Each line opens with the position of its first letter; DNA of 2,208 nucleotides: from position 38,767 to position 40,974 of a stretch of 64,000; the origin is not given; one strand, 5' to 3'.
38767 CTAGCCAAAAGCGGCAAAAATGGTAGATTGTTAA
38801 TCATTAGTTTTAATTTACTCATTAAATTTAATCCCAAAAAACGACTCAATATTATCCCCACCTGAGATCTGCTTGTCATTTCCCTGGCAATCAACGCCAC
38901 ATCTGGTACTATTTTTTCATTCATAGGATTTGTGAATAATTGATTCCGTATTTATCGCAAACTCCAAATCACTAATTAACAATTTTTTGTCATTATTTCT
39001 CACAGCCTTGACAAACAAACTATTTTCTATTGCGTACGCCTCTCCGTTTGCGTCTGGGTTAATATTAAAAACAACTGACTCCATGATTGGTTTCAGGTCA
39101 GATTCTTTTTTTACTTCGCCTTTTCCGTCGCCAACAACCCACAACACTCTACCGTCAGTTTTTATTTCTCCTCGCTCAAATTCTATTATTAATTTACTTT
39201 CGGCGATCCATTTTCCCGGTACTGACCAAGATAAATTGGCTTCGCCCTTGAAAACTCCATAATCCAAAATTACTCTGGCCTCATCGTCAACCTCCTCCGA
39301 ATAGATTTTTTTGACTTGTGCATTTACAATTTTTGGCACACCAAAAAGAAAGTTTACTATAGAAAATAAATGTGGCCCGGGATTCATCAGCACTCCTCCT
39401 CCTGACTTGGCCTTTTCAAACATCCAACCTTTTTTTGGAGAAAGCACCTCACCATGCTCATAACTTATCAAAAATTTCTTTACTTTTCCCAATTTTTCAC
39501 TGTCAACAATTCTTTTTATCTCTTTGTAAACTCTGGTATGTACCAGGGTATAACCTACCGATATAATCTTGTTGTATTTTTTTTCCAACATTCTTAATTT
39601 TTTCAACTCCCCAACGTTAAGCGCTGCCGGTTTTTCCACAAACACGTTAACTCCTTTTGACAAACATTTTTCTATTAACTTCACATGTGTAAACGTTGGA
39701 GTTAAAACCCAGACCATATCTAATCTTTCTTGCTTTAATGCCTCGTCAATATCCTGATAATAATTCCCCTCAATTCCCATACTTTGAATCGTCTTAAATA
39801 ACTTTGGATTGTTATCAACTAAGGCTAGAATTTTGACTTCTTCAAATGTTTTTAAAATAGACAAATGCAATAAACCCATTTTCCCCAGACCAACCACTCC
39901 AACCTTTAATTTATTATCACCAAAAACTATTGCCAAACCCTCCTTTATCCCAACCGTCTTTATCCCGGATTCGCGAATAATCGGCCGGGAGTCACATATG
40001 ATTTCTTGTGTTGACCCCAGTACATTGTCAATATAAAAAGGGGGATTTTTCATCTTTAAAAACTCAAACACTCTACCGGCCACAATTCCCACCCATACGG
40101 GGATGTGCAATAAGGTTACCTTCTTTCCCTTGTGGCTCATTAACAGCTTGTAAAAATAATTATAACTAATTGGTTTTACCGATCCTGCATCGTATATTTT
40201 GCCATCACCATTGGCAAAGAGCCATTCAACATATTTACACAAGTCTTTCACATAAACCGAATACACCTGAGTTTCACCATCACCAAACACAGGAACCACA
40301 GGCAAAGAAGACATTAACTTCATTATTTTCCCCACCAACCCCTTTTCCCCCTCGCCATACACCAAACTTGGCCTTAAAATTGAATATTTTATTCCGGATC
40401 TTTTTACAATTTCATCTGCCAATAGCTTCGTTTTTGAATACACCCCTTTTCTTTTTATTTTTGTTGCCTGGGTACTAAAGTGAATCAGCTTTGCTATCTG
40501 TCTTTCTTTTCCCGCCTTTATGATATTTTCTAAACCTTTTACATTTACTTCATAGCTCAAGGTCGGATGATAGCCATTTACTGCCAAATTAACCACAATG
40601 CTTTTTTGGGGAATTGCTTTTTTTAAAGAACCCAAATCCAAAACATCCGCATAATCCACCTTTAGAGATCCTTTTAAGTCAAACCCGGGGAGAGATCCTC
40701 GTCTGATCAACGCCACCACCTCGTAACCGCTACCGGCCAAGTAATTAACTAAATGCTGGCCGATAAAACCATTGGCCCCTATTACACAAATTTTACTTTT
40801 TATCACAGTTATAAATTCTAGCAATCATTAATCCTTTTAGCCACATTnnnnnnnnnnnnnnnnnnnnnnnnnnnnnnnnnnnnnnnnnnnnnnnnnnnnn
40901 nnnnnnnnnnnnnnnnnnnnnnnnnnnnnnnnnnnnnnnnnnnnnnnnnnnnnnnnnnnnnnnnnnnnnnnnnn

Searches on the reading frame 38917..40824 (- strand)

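Call 4: search_protein_families(library=pfam, proteins=[window:38917-40824:-], max_evalue=0.01)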
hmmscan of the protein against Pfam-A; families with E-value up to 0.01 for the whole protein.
window:38917-40824:- (635 aa): 14 families
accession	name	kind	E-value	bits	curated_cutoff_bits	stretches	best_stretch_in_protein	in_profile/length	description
PF01408.29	GFO_IDH_MocA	-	3.7e-27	95.8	24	1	306-425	1-120/120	Oxidoreductase family, NAD-binding Rossmann fold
PF01370.27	Epimerase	-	9.3e-25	87.9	20.9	1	12-214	1-240/240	NAD dependent epimerase/dehydratase family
PF22725.1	GFO_IDH_MocA_C3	-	5.3e-18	65.6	27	1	433-554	1-123/124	GFO/IDH/MocA C-terminal domain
PF01073.25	3Beta_HSD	-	1.5e-14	54.2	22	2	14-119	2-117/280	3-beta hydroxysteroid dehydrogenase/isomerase family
PF04321.23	RmlD_sub_bind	-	1.7e-14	54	27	1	11-182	2-178/287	RmlD substrate binding domain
PF13460.12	NAD_binding_10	-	2.6e-14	54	27.2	1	16-159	1-150/184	NAD(P)H-binding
PF02894.22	GFO_IDH_MocA_C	-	1.6e-08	35.1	22.9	1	437-525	1-94/218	Oxidoreductase family, C-terminal alpha/beta domain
PF07993.18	NAD_binding_4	-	3e-08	33.6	20.1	1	126-168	174-220/258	Male sterility protein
PF16363.11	GDP_Man_Dehyd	-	8.5e-08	32.5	27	1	14-119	2-130/332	GDP-mannose 4,6 dehydratase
PF01113.26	DapB_N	-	5.1e-07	30.3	25.6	0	307-394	2-94/124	Dihydrodipicolinate reductase, N-terminus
PF05368.20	NmrA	-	1.6e-06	28.4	27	1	9-148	2-142/298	NmrA-like family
PF03435.24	Sacchrp_dh_NADP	-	2.1e-06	28.6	25.1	0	12-89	1-84/129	Saccharopine dehydrogenase NADP binding domain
PF01488.26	Shikimate_DH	-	0.00039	20.9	24.3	0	9-79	12-81/138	Shikimate / quinate 5-dehydrogenase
PF02719.21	Polysacc_synt_2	-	0.0014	18.3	20.2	1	12-141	1-150/293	Polysaccharide biosynthesis protein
